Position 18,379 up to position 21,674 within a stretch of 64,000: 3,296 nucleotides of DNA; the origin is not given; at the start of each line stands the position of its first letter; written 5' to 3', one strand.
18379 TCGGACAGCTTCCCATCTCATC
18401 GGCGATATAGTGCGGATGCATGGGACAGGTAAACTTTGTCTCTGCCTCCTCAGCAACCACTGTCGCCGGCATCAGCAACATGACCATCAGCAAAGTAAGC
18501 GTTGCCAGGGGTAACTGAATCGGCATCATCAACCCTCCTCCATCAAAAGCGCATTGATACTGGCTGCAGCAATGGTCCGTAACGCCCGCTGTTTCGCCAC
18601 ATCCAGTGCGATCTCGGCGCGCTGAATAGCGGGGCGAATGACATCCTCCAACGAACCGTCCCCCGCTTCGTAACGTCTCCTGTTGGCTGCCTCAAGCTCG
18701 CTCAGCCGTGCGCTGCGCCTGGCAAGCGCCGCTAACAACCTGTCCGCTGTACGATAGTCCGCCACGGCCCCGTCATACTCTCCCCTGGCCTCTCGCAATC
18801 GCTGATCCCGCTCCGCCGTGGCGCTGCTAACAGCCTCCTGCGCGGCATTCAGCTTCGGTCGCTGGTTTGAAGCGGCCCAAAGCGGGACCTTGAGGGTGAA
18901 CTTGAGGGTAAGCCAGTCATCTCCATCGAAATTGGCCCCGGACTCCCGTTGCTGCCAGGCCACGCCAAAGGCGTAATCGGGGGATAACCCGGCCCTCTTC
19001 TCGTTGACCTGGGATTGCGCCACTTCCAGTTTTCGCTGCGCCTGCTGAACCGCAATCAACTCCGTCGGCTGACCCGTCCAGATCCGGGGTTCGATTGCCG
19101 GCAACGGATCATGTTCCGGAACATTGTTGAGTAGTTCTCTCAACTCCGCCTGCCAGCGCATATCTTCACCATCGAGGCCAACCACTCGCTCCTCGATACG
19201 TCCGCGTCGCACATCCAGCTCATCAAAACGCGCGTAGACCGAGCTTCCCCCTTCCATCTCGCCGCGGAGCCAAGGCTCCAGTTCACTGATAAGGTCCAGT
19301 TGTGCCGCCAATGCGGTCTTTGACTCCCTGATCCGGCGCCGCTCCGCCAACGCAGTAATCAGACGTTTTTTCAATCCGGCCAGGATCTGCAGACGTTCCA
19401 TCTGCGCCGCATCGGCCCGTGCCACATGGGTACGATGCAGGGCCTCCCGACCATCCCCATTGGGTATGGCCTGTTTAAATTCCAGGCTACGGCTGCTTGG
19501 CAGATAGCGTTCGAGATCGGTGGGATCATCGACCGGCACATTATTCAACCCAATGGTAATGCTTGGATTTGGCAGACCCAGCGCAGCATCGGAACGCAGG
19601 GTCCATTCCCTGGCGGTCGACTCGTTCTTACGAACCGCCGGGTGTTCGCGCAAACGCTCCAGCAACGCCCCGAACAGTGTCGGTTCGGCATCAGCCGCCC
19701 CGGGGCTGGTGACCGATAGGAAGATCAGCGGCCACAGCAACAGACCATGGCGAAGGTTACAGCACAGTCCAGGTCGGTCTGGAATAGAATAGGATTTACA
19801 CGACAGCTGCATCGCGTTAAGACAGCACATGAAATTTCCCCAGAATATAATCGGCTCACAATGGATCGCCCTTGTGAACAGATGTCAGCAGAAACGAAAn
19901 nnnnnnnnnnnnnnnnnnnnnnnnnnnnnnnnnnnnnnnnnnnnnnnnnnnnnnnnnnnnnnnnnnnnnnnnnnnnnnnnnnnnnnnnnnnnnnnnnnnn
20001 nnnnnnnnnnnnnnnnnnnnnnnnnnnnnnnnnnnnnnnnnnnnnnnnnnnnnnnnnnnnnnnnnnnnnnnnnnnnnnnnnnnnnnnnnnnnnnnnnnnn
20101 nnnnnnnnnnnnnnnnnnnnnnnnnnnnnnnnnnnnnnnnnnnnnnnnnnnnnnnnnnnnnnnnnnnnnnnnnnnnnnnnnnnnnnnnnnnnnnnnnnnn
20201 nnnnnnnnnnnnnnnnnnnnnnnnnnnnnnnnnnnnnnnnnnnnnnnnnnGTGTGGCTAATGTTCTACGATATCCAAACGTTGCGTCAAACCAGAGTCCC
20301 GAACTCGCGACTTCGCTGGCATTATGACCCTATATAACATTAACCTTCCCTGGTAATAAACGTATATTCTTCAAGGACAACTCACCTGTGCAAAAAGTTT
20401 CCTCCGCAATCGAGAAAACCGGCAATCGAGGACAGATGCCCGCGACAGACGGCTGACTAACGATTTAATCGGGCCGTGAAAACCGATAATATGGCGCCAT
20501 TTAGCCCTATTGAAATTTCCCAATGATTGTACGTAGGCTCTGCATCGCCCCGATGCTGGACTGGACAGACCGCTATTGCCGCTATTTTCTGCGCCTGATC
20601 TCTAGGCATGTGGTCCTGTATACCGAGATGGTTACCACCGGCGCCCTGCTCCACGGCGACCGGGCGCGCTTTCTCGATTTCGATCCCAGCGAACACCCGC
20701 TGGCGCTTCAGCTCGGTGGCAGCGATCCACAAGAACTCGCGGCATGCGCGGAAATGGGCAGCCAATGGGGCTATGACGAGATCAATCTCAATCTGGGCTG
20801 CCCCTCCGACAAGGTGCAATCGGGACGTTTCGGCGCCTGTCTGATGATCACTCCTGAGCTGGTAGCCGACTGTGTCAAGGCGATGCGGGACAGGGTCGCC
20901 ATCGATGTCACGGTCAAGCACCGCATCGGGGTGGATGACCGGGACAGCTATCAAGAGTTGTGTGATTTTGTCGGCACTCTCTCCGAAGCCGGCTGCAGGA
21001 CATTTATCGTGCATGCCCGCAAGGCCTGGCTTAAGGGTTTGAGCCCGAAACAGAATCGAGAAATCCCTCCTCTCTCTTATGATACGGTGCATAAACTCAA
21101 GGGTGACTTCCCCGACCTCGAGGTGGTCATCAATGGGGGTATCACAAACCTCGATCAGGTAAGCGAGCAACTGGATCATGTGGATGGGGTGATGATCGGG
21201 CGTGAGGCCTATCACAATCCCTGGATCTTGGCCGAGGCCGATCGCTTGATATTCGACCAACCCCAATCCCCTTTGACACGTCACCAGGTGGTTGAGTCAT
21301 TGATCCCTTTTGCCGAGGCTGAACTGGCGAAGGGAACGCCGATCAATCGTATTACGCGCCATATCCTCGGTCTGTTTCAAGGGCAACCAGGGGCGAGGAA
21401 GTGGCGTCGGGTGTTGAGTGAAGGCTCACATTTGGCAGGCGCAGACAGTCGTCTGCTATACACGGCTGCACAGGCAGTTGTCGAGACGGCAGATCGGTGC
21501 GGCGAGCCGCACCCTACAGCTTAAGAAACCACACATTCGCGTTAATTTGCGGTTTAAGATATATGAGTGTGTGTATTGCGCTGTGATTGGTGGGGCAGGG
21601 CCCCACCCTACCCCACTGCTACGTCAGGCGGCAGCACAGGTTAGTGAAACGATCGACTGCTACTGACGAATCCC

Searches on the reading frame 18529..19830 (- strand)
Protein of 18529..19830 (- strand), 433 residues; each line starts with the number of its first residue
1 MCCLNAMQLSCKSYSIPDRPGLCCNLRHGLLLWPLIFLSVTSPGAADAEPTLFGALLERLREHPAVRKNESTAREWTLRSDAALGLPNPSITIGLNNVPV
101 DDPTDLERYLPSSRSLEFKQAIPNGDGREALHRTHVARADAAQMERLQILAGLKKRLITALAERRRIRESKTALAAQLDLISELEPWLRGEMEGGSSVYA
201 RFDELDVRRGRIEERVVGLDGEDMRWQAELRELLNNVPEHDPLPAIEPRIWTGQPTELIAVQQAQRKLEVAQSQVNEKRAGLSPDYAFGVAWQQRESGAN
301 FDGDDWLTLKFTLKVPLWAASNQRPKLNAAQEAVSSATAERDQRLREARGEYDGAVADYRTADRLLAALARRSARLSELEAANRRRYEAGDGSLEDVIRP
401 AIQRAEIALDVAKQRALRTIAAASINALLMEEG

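Call 61: search_protein_families(library=pfam, proteins=[window:18529-19830:-], max_evalue=0.000001)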
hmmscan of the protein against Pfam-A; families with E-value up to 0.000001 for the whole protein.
window:18529-19830:- (433 aa): 1 family
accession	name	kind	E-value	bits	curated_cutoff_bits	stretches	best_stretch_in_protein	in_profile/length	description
PF02321.23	OEP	-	2.6e-15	57.1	22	1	261-428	15-185/187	Outer membrane efflux protein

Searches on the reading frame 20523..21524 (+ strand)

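Call 61: search_protein_families(library=pfam, proteins=[window:20523-21524:+], max_evalue=0.000001)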
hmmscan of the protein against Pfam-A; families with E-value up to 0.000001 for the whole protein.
window:20523-21524:+ (333 aa): 1 family
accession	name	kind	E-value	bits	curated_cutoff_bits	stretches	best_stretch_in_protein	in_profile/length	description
PF01207.24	Dus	-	8.2e-89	298.2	20.4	1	8-315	2-306/311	Dihydrouridine synthase (Dus)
